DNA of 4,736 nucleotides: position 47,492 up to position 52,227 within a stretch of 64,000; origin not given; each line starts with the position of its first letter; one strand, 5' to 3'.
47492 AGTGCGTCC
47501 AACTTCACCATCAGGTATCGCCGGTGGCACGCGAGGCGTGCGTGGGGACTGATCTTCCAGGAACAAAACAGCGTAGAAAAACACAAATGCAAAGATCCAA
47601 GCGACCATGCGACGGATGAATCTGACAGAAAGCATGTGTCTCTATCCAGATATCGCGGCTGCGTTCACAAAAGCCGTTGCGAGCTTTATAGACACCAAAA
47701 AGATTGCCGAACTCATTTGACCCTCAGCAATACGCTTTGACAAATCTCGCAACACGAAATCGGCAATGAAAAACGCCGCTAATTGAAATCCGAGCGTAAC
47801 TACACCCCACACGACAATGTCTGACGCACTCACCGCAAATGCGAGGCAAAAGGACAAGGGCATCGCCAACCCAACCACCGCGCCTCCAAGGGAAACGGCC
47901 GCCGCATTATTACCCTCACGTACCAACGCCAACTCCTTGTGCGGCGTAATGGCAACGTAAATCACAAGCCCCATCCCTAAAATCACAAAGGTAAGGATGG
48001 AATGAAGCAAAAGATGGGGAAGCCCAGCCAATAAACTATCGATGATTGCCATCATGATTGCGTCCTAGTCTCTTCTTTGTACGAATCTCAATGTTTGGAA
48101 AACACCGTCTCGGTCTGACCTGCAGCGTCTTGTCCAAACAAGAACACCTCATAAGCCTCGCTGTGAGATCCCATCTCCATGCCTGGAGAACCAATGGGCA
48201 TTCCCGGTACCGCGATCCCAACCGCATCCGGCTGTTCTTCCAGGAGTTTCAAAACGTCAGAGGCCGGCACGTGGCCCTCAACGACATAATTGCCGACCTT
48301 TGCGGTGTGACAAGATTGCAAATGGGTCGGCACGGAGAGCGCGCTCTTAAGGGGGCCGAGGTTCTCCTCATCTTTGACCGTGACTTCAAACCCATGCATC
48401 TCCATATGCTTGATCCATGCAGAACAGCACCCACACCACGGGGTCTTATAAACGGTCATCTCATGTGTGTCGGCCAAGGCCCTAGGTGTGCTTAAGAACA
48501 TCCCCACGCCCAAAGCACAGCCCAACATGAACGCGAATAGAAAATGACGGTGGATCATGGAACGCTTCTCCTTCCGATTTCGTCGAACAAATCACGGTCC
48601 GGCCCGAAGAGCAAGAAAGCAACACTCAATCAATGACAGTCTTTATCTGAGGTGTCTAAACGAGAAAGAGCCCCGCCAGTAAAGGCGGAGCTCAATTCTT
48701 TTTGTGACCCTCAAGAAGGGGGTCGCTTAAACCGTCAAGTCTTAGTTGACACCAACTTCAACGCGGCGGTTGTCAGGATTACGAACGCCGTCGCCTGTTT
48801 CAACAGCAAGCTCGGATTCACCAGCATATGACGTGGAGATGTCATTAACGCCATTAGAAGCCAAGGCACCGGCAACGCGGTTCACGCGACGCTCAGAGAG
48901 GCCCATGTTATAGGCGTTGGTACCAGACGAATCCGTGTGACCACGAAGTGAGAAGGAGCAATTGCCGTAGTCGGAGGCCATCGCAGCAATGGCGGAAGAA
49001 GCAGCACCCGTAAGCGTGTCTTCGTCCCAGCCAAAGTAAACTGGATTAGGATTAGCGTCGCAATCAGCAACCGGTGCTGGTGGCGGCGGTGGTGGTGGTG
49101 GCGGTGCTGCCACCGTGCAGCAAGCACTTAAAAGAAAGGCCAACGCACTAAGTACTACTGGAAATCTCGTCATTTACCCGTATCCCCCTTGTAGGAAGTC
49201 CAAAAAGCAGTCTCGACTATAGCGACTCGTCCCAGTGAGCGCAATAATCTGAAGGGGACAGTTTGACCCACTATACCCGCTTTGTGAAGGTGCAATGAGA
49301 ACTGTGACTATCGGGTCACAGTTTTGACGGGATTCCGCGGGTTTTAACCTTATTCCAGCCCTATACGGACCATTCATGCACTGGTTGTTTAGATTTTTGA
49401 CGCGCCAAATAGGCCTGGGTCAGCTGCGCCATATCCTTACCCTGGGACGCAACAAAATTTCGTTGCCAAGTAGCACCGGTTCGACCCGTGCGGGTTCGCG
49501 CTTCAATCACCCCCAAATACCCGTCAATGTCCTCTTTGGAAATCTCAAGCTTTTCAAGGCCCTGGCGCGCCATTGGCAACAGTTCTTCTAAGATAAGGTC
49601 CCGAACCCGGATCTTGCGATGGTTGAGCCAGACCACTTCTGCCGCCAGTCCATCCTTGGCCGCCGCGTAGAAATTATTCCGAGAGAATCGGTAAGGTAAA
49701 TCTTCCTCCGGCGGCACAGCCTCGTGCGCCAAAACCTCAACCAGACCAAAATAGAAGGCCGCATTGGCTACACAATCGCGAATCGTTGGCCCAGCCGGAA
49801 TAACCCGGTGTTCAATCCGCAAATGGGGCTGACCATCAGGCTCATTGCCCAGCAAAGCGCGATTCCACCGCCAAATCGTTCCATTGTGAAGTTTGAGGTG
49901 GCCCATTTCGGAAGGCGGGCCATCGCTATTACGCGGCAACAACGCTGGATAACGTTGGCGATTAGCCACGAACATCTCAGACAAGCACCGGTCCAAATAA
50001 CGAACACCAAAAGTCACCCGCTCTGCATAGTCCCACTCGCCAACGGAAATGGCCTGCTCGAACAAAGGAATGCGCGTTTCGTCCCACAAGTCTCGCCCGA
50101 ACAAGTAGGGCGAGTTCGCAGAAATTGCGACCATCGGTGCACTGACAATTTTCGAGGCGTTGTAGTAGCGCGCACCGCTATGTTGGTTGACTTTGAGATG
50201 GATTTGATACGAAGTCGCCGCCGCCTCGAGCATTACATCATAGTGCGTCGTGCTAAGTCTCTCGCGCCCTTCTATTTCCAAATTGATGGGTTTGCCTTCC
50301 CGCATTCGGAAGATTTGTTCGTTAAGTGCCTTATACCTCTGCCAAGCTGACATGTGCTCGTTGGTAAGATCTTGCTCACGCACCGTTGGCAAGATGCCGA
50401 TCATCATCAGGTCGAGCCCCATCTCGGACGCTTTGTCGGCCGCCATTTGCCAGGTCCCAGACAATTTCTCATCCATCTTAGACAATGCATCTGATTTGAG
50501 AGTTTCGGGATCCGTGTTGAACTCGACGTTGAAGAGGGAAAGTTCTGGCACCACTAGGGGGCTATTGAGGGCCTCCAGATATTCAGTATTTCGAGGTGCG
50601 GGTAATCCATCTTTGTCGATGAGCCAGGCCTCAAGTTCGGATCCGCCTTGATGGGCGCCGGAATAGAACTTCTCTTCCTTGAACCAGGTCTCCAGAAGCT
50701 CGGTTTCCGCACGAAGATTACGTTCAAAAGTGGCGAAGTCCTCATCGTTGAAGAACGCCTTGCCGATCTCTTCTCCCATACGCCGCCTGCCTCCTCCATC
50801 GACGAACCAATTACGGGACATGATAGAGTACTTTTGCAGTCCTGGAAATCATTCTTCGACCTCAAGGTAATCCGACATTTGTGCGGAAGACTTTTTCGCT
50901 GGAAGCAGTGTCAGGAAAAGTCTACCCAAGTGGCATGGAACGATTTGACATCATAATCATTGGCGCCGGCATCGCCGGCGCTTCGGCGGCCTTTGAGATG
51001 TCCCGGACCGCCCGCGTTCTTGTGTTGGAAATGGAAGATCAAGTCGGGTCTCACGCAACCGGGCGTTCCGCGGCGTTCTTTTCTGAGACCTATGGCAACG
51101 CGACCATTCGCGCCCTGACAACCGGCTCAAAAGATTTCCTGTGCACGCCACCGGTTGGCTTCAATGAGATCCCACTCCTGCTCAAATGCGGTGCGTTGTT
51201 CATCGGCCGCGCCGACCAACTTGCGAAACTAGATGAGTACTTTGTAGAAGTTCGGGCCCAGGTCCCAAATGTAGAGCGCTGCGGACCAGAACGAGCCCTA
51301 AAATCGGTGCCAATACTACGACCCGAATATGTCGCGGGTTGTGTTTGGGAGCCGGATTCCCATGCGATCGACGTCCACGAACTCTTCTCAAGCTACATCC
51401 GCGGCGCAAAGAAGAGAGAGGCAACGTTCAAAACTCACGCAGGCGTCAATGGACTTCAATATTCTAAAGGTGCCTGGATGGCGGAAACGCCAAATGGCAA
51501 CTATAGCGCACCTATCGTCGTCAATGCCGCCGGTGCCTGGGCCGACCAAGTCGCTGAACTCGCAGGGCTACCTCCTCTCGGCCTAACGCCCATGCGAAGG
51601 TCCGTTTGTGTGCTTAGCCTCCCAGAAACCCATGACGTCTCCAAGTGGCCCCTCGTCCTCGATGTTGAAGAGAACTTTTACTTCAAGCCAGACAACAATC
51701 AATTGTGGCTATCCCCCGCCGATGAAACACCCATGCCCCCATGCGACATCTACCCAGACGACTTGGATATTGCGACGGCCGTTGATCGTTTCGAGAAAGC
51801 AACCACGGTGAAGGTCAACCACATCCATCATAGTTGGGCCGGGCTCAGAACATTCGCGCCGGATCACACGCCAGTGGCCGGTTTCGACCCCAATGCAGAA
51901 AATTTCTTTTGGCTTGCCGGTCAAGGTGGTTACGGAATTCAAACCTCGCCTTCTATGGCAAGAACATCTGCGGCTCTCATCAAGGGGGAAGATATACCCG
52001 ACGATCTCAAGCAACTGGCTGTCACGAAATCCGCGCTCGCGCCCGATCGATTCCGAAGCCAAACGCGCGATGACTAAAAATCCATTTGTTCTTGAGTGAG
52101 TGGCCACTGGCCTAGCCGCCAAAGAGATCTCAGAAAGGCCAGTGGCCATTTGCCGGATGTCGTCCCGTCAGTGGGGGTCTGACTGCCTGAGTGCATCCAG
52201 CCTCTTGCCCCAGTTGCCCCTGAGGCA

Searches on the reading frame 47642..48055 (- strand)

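Call 29: search_protein_families(library=pfam, proteins=[window:47642-48055:-], max_evalue=0.001)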
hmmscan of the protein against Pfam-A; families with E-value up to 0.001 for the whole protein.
window:47642-48055:- (137 aa): 1 family
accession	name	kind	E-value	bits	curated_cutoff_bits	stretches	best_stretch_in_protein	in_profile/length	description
PF03994.20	DUF350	-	8.2e-31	107.2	26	1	8-135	2-133/133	Domain of Unknown Function (DUF350)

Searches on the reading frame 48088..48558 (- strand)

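Call 29: search_protein_families(library=pfam, proteins=[window:48088-48558:-], max_evalue=0.001)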
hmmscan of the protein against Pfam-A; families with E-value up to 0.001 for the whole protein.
window:48088-48558:- (156 aa): 1 family
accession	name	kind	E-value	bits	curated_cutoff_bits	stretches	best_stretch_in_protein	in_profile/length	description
PF04214.18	DUF411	-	6.2e-27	93.5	27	1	80-127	1-48/48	Protein of unknown function, DUF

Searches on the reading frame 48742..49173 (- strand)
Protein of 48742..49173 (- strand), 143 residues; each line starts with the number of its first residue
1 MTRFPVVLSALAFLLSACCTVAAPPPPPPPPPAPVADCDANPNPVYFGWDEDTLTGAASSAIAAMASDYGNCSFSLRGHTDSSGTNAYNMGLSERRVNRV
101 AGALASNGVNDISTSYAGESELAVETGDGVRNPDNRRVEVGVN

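Call 29: search_protein_families(library=pfam, proteins=[window:48742-49173:-], max_evalue=0.001)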
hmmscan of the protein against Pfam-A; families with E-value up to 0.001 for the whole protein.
window:48742-49173:- (143 aa): 1 family
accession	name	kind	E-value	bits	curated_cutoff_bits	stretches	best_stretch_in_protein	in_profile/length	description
PF00691.25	OmpA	-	5e-09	36.8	27.2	1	46-136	1-98/98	OmpA family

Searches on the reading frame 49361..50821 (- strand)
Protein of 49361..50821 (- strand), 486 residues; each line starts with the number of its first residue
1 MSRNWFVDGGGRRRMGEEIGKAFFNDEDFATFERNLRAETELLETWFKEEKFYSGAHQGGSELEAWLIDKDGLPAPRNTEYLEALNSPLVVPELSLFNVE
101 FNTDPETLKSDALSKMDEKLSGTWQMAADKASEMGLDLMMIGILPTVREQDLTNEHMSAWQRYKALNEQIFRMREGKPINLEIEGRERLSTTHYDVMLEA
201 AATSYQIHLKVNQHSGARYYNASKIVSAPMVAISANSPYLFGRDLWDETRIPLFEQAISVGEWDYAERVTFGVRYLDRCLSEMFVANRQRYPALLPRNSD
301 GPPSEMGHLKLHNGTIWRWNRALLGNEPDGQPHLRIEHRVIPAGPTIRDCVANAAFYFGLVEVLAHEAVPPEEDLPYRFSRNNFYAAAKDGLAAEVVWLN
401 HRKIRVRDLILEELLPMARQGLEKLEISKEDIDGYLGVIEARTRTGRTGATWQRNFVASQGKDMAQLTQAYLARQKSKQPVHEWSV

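Call 29: search_protein_families(library=pfam, proteins=[window:49361-50821:-], max_evalue=0.001)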
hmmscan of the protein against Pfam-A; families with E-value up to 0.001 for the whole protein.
window:49361-50821:- (486 aa): 1 family
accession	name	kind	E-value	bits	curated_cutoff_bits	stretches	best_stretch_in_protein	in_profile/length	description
PF04107.18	GCS2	-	5e-07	29.8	21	1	84-289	31-214/291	Glutamate-cysteine ligase family 2(GCS2)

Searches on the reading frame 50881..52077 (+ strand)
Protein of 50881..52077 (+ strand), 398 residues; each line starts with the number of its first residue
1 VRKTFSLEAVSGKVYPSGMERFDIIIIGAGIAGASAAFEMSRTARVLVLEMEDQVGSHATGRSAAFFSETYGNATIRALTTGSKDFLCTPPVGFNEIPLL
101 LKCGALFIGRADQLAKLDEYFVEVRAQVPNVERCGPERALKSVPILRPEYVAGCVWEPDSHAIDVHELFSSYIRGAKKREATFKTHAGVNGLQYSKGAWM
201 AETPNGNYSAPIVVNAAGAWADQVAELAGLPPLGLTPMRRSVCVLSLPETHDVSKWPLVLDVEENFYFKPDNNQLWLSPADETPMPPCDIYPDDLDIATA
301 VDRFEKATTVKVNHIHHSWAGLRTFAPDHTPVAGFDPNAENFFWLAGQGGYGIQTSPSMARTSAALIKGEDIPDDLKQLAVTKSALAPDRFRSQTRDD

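Call 29: search_protein_families(library=pfam, proteins=[window:50881-52077:+], max_evalue=0.001)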
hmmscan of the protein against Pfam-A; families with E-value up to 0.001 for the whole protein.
window:50881-52077:+ (398 aa): 3 families
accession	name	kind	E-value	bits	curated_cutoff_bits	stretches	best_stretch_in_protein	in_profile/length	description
PF01266.30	DAO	-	4.7e-51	174.8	27.9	1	23-365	1-352/353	FAD dependent oxidoreductase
PF13450.12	NAD_binding_8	-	2.7e-07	31.2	21.9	1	26-76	1-52/68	NAD(P)-binding Rossmann-like domain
PF00890.30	FAD_binding_2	-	1.1e-05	25.3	20.4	1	23-60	1-39/414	FAD binding domain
